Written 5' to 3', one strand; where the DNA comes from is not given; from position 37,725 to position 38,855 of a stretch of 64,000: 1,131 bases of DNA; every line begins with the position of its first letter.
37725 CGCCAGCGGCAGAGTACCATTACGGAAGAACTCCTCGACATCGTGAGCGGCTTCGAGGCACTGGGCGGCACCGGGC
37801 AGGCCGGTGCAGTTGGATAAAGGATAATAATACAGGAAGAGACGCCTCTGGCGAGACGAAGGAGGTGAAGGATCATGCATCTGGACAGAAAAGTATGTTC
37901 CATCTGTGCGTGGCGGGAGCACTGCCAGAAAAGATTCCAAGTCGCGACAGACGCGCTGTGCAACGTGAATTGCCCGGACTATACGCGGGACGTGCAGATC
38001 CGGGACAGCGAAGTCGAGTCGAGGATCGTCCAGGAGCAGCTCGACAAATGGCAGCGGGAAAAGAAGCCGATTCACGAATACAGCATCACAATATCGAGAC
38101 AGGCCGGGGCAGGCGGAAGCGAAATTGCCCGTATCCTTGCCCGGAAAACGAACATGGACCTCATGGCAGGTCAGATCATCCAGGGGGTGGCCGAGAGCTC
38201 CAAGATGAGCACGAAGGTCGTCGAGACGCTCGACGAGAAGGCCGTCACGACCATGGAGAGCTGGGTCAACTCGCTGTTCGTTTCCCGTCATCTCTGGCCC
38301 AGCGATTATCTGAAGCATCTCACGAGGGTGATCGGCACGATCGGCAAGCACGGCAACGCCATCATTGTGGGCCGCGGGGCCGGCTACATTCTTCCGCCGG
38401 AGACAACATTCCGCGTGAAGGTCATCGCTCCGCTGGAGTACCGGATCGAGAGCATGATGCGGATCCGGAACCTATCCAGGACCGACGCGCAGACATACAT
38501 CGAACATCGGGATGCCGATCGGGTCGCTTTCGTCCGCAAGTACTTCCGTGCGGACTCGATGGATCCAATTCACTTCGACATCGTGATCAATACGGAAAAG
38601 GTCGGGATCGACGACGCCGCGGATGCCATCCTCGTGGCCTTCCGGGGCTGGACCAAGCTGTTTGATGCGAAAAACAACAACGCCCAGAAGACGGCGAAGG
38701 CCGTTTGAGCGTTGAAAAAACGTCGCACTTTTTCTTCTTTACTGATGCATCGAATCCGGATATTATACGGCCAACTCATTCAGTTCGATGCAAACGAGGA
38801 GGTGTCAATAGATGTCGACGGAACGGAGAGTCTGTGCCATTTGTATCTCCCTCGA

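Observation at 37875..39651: Tandem Cys-rich, Walker-Lys-less cytidylate-kinase-like paralogues immediately downstream of atpG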

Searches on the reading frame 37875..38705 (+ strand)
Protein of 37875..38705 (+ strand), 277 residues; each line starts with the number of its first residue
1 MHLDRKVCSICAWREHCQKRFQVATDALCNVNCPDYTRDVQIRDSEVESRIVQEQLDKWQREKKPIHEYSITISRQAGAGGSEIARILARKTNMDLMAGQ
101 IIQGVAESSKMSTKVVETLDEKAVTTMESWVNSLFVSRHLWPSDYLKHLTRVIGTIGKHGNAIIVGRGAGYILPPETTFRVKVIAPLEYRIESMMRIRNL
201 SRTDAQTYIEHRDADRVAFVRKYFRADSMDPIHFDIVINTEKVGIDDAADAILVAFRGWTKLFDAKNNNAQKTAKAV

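Call 6: search_protein_families(library=pfam, proteins=[window:37875-38705:+], max_evalue=1)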
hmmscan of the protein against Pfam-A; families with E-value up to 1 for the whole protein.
window:37875-38705:+ (277 aa): 1 family
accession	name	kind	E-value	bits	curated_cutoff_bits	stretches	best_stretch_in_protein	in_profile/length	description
PF13189.12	Cytidylate_kin2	-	1.4e-39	136.5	28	1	71-242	2-176/176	Cytidylate kinase-like family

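Call 7: search_protein_families(library=ncbifam, proteins=[window:37875-38705:+], max_evalue=1)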
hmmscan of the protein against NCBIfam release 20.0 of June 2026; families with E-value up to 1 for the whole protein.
window:37875-38705:+ (277 aa): 3 families
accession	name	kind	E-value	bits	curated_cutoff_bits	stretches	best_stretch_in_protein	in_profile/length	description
TIGR02173.1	cyt_kin_arch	equivalog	6.8e-11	42.5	102.1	2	155-253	68-165/169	(d)CMP kinase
TIGR03491.1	TIGR03491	subfamily_domain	0.0054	15.7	97.45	1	4-47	191-233/462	TM0106 family RecB-like putative nuclease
NF005890.0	PRK07851.1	equivalog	0.037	13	580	1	41-115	24-99/406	acetyl-CoA C-acetyltransferase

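Call 10: find_homologous_proteins(query=window:37875-38705:+, max_evalue=0.00001)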
Query window:37875-38705:+ (277 aa): 545 proteins with E <= 0.00001 among 1083 candidates; the best 120 are listed.
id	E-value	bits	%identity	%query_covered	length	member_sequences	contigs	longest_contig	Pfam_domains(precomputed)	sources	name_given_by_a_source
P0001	2.4e-182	622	100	100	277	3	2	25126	PF13189.13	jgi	jgi:cytidylate kinase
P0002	9.2e-154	528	83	100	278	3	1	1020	PF13189.13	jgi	-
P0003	2.2e-153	527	82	100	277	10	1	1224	PF13189.13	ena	-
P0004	2.7e-153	527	83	100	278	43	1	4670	PF13189.13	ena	-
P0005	2.9e-153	527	85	100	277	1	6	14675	PF13189.13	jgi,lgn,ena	-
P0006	8.2e-153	525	84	100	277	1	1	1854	PF13189.13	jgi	-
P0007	2.7e-152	523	83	100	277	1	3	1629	PF13189.13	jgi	jgi:cytidylate kinase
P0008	2.8e-152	523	82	100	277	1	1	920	PF13189.13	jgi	-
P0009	7.3e-152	522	83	100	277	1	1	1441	PF13189.13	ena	-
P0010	1.3e-151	521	83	100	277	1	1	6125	PF13189.13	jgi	jgi:cytidylate kinase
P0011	1.4e-151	521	84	99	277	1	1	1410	PF13189.13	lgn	-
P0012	2.0e-151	521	84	100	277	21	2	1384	PF13189.13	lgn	-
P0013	2.4e-151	520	82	100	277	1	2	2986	PF13189.13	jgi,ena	-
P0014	2.6e-151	520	83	100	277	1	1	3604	PF13189.13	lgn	-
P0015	2.7e-151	520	84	100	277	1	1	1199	PF13189.13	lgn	-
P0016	2.8e-151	520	84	100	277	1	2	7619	PF13189.13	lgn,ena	-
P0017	4.9e-151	519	83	100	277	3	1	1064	PF13189.13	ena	-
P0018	5.9e-151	519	82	100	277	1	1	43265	PF13189.13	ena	-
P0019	7.0e-151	519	84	100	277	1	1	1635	PF13189.13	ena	-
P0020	9.6e-151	518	83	100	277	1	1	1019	PF13189.13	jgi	jgi:cytidylate kinase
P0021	9.8e-151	518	83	100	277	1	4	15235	PF13189.13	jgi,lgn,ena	-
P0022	1.0e-150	518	83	100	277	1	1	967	PF13189.13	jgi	-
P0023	1.8e-150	518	83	100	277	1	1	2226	PF13189.13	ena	-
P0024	6.9e-150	516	85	95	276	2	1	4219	PF13189.13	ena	-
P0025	1.1e-149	515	82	100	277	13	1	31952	PF13189.13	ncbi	-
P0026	1.2e-149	515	82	100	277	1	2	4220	PF13189.13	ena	-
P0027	6.8e-149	512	83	95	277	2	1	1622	PF13189.13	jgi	-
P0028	5.7e-148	509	81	100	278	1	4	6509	PF13189.13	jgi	jgi:cytidylate kinase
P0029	1.1e-147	508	80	100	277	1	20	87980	PF13189.13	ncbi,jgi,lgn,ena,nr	ncbi:MAG TPA: cytidylate kinase-like family protein [Syntrophales bacterium]|nr:cytidylate kinase-li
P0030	1.4e-147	508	80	100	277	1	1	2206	PF13189.13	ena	-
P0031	2.0e-147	507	80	100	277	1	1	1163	PF13189.13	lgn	-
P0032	3.0e-147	507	79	100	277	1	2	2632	PF13189.13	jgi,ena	-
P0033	3.5e-147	507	80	100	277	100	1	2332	PF13189.13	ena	-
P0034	3.8e-147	507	79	100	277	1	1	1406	PF13189.13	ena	-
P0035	4.0e-147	507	80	99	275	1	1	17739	PF13189.13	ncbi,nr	ncbi:MAG TPA: cytidylate kinase-like family protein [Syntrophales bacterium]|nr:cytidylate kinase-li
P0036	4.2e-147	506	81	95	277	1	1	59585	PF13189.13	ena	-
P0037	4.2e-147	506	81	95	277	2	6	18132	PF13189.13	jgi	jgi:cytidylate kinase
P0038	5.3e-147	506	79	100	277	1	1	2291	PF13189.13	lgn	-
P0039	5.9e-147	506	81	95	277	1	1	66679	PF13189.13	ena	-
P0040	1.0e-146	505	79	100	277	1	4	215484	PF13189.13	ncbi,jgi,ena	-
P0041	1.1e-146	505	81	95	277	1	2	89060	PF13189.13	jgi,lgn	jgi:cytidylate kinase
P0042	2.3e-146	504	79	100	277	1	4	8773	PF13189.13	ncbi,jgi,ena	-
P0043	2.7e-146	504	79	100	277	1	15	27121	PF13189.13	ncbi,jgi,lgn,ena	-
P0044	3.2e-146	504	79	100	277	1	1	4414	PF13189.13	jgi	-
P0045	3.7e-146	503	79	99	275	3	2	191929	PF13189.13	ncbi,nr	ncbi:MAG TPA: cytidylate kinase-like family protein [Syntrophales bacterium]|nr:cytidylate kinase-li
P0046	3.8e-146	503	79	100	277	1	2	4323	PF13189.13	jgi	-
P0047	7.7e-146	502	81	95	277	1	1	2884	PF13189.13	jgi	jgi:cytidylate kinase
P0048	1.4e-145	502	79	100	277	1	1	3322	PF13189.13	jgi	-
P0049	2.6e-145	501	79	100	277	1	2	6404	PF13189.13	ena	-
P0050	5.6e-145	499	81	95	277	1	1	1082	PF13189.13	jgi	-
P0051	5.8e-145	499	79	100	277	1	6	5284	PF13189.13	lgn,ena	-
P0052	8.0e-145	499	78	100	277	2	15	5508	PF13189.13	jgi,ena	jgi:cytidylate kinase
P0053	3.0e-131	454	80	95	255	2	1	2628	PF13189.13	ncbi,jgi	jgi:cytidylate kinase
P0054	1.4e-130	452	82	89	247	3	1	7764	PF13189.13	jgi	jgi:cytidylate kinase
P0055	2.3e-122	425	81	86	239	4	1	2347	PF13189.13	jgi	-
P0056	6.8e-109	381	66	97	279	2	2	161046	PF13189.13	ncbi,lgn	-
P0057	7.3e-109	381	65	97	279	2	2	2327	PF13189.13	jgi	jgi:cytidylate kinase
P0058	1.8e-108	380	64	97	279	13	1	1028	PF13189.13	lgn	-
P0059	2.7e-108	379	64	97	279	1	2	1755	PF13189.13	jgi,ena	jgi:cytidylate kinase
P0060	9.9e-108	377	64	92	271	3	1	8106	PF13189.13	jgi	jgi:cytidylate kinase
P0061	1.3e-107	377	64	97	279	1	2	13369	PF13189.13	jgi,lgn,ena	-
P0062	2.3e-104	366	68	90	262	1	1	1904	PF13189.13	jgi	jgi:cytidylate kinase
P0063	9.6e-104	364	63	92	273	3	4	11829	PF13189.13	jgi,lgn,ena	-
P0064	2.7e-103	363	63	92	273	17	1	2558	PF13189.13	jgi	jgi:cytidylate kinase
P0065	4.6e-102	359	62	91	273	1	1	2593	PF13189.13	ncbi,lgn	-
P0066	4.9e-102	359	59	93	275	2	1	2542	PF13189.13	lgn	-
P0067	1.1e-101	358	63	92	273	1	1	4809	PF13189.13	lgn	-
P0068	4.1e-101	356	80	71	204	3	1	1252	PF13189.13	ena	-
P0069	5.2e-101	355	61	94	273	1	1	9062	PF13189.13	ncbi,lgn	ncbi:MAG: AAA family ATPase [Syntrophales bacterium]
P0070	1.5e-100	354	63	90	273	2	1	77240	PF13189.13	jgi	-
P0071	6.6e-100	352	62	90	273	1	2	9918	PF13189.13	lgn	-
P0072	1.2e-99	351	59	93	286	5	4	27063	PF13189.13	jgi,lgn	jgi:cytidylate kinase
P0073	5.0e-99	349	59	93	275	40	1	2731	PF13189.13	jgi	jgi:cytidylate kinase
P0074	1.9e-98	347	59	88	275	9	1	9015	PF13189.13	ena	-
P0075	5.5e-98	345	58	94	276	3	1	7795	PF13189.13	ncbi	-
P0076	1.3e-97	344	60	91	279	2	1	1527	PF13189.13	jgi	jgi:cytidylate kinase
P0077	2.4e-97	343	59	92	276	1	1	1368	PF13189.13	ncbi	-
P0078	4.3e-96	339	55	98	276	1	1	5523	PF13189.13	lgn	-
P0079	5.8e-96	339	59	93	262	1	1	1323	PF13189.13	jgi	jgi:cytidylate kinase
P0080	6.7e-96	339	57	92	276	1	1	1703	PF13189.13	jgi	jgi:cytidylate kinase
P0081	7.9e-96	338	56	93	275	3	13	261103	PF13189.13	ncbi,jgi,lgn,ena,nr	ncbi:MAG TPA: cytidylate kinase-like family protein [Syntrophales bacterium]|nr:cytidylate kinase-li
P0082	9.1e-96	338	56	94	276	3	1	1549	PF13189.13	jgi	jgi:cytidylate kinase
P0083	1.3e-95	338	56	94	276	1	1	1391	PF13189.13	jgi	jgi:cytidylate kinase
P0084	1.5e-95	338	55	98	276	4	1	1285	PF13189.13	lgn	-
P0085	2.0e-95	337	55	97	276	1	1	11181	PF13189.13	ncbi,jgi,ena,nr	ncbi:MAG TPA: cytidylate kinase-like family protein [Syntrophales bacterium]|nr:cytidylate kinase-li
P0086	2.2e-95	337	57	93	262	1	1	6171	PF13189.13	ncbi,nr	ncbi:MAG: cytidylate kinase-like family protein [Syntrophales bacterium]|nr:cytidylate kinase-like f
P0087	5.1e-95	336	55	94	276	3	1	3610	PF13189.13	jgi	jgi:cytidylate kinase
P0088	5.6e-95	336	54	98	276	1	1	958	PF13189.13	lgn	-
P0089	5.7e-95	336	56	92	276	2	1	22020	PF13189.13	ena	-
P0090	8.0e-95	335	57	92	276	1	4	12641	PF13189.13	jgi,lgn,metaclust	jgi:cytidylate kinase|metaclust:\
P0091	1.2e-94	335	55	94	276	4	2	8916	PF13189.13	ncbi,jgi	jgi:cytidylate kinase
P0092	1.2e-94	334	58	94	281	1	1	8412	PF13189.13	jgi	jgi:cytidylate kinase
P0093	1.8e-94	334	57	92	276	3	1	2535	PF13189.13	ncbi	-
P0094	2.3e-94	334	56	92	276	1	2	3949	PF13189.13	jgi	jgi:cytidylate kinase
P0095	2.5e-94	333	54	94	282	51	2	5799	PF13189.13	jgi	jgi:cytidylate kinase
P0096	2.7e-94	333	57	94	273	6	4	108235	PF13189.13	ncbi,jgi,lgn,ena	-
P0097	3.0e-94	333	59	92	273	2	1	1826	PF13189.13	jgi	jgi:cytidylate kinase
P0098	4.7e-94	333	56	93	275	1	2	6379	PF13189.13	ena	-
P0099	5.7e-94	332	56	93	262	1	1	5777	PF13189.13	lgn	-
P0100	7.0e-94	332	59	92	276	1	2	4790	PF13189.13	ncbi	-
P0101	1.2e-93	331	56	93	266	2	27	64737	PF13189.13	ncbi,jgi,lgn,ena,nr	ncbi:MAG TPA: cytidylate kinase-like family protein [Syntrophales bacterium]|jgi:cytidylate kinase|n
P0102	1.4e-93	331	56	92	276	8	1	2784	PF13189.13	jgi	-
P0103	1.4e-93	331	59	92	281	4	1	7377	PF13189.13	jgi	jgi:cytidylate kinase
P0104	1.6e-93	331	55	92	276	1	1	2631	PF13189.13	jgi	jgi:cytidylate kinase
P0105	3.4e-93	330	57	92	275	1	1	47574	PF13189.13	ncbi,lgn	-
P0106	4.2e-93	329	56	91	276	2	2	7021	PF13189.13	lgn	-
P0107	4.3e-93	329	56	94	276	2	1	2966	PF13189.13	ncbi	-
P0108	4.4e-93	329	55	93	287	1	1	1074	PF13189.13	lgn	-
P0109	5.7e-93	329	83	62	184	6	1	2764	PF13189.13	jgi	jgi:cytidylate kinase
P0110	1.1e-92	328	55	91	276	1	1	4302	PF13189.13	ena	-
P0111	5.9e-92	326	57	94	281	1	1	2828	PF13189.13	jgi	jgi:cytidylate kinase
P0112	6.0e-92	326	55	92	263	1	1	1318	PF13189.13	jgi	-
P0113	6.9e-92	325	56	95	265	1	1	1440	PF13189.13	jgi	jgi:cytidylate kinase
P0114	7.7e-92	325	55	94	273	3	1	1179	PF13189.13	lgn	-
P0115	8.7e-92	325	62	89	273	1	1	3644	PF13189.13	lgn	-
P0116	8.8e-92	325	56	95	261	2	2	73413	PF13189.13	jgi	jgi:cytidylate kinase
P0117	1.7e-91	324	59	89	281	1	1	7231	PF13189.13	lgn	-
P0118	1.7e-91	324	56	93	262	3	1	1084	PF13189.13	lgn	-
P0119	2.0e-91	324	57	92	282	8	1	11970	PF13189.13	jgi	jgi:cytidylate kinase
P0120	4.8e-91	323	55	93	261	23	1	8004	PF13189.13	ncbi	-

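Call 11: find_encoding_contigs(protein=window:37875-38705:+, flank=10000, max_places=6)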
Protein window:37875-38705:+ (277 aa): no gene with exactly this product is on record in the collection.

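Call 13: find_related_loci(query=A1, collection=genome_contigs, flank=10000)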
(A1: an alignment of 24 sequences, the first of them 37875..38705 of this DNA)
Query A1 (277 aa) in genome_contigs; peptide patterns used: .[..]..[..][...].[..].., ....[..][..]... (x = any residue, [..] = any of these).
598 stretches matched a pattern (row limit reached: there are more); 508 encode a relative of the query (tblastn E <= 1e-3); the best 80 are kept; 80 distinct loci.
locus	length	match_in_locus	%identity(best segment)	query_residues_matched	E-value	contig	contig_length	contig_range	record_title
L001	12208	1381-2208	83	1-276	8e-162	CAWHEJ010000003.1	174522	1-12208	MAG: uncultured delta proteobacterium isolate MFD04716.bin.3.457 genome assembly, contig: contig_11127, whole genome sho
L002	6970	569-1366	83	1-266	5e-156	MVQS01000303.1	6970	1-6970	MAG: Syntrophaceae bacterium PtaB.Bin038 A4E67_contig000303, whole genome shotgun sequence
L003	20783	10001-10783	85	1-261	6e-155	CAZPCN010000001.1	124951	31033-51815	MAG TPA_asm: uncultured Syntrophaceae bacterium isolate binchicken_co190_332 genome assembly, contig: NODE_301_length_12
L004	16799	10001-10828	79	1-276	3e-155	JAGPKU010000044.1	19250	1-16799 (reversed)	MAG: Syntrophobacterales bacterium isolate Gw_SlDig_bin_8 Gw_SlDig_4783_length_19250_cov_49.138158, whole genome shotgun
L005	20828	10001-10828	79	1-276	5e-154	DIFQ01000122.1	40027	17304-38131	MAG TPA_asm: Syntrophaceae bacterium UBA5744 UBA5744_contig_7883, whole genome shotgun sequence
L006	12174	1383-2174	81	1-264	4e-153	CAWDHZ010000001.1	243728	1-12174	MAG: uncultured delta proteobacterium isolate MFD04716.bin.2.170 genome assembly, contig: contig_11126, whole genome sho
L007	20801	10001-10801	81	1-267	7e-153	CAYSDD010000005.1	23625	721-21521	MAG TPA_asm: uncultured Syntrophaceae bacterium isolate binchicken_co265_216 genome assembly, contig: NODE_3524_length_2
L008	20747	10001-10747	64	4-252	9e-112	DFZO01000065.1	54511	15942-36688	MAG TPA_asm: Syntrophaceae bacterium UBA4054 UBA4054_contig_2049, whole genome shotgun sequence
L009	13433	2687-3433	64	4-252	2e-110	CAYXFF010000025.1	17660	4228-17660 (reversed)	MAG TPA_asm: uncultured Syntrophaceae bacterium isolate SRP178699_co1_457 genome assembly, contig: NODE_3982_length_1766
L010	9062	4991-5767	61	4-262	2e-107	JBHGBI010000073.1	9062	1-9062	MAG: Syntrophales bacterium isolate SBS.BIN.13 SBSBIN13_contig_73, whole genome shotgun sequence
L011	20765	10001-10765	57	3-262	1e-101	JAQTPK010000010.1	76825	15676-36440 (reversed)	MAG: Syntrophales bacterium isolate STB_114 NODE_687_length_76825_cov_7.408224_Sandtown_B, whole genome shotgun sequence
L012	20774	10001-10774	57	1-258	2e-101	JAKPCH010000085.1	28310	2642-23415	MAG: Deltaproteobacteria bacterium isolate JPMR_maxbin.014 k141_396529, whole genome shotgun sequence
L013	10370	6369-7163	55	8-276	6e-101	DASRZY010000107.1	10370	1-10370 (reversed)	MAG TPA_asm: Syntrophales bacterium isolate SMAG_U15191 k141_3285668, whole genome shotgun sequence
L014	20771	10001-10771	56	1-257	2e-99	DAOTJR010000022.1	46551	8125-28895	MAG TPA_asm: Syntrophales bacterium isolate AMR_MDS_2994 NODE_936_length_46551_cov_23.885237, whole genome shotgun seque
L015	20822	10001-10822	54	4-274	7e-99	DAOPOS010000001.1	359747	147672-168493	MAG TPA_asm: Syntrophales bacterium isolate AMR_MDS_1568 NODE_17_length_359747_cov_12.404691, whole genome shotgun seque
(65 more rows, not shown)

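Call 23: search_solved_structures(query=A1, max_evalue=0.1, show_alignments=2)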
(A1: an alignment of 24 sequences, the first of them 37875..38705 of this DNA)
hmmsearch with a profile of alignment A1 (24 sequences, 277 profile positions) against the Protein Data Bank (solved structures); distinct sequences matched with E-value up to 0.1: 3.
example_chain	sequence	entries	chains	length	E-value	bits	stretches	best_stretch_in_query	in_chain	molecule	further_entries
3hdt_A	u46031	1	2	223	9.3e-20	74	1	66-257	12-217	putative kinase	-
3fdi_A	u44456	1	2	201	1e-18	70.6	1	66-258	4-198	uncharacterized protein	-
7y9n_A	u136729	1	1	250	0.006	18.8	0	51-104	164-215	Spike protein S2',5HB-H2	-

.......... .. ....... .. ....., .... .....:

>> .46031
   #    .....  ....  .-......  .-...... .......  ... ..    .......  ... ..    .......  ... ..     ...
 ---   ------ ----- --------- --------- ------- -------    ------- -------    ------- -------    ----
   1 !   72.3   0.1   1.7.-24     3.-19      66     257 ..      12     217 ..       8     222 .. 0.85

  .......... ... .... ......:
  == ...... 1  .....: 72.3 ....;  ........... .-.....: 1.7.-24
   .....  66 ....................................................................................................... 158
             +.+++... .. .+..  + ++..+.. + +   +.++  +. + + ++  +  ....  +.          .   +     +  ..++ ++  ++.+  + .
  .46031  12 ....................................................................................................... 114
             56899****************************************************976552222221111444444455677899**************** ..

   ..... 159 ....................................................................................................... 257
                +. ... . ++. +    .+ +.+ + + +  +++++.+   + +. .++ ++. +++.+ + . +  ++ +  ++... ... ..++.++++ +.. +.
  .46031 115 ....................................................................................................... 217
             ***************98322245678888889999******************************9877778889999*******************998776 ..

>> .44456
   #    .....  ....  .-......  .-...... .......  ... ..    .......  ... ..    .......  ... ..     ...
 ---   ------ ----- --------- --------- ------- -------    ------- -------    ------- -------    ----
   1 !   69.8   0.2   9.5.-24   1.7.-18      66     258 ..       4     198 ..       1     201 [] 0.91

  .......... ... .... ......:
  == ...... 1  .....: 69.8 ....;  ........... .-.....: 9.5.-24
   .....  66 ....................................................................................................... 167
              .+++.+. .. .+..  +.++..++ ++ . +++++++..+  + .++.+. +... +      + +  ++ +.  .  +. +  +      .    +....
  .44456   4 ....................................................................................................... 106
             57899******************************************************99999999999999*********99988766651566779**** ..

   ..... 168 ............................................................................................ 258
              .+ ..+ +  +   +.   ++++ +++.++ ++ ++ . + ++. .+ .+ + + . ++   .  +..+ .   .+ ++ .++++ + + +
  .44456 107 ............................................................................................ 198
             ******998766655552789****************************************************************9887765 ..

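Call 28: predict_structure(alignment_id=A1)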
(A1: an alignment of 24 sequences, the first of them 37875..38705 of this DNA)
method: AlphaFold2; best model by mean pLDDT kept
length: 277 residues; sequences in the alignment: 24
mean_pLDDT: 67.9   pTM: 0.66
mean pLDDT of the five models: 67.9, 65.7, 65.6, 62.6, 62.3
residues with pLDDT >= 90: 20; 70-90: 132; 50-70: 58; < 50: 67
segments of 3 or more residues with pLDDT < 50: 1-49, 122-138
pLDDT, mean of each block of 10 residues (from residue 1): 34 36 38 33 44 60 67 86 84 76 69 62 37 43 74 77 80 87 89 80 87 82 83 86 85 91 72 54
secondary structure, 60 per line:
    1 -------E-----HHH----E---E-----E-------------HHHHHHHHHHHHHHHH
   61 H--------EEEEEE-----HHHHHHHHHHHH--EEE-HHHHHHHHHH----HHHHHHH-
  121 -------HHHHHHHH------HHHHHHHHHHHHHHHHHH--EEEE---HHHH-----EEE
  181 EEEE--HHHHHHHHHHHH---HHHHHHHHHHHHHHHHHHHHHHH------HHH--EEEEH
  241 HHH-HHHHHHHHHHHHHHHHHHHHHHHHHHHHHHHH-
elements in order: H45-61 E70-75 H81-92 E95-97 H99-108 H113-119 H128-135 H142-159 E162-165 H169-172 E178-184 H187-198 H202-224 E236-239 H240-243 H245-276
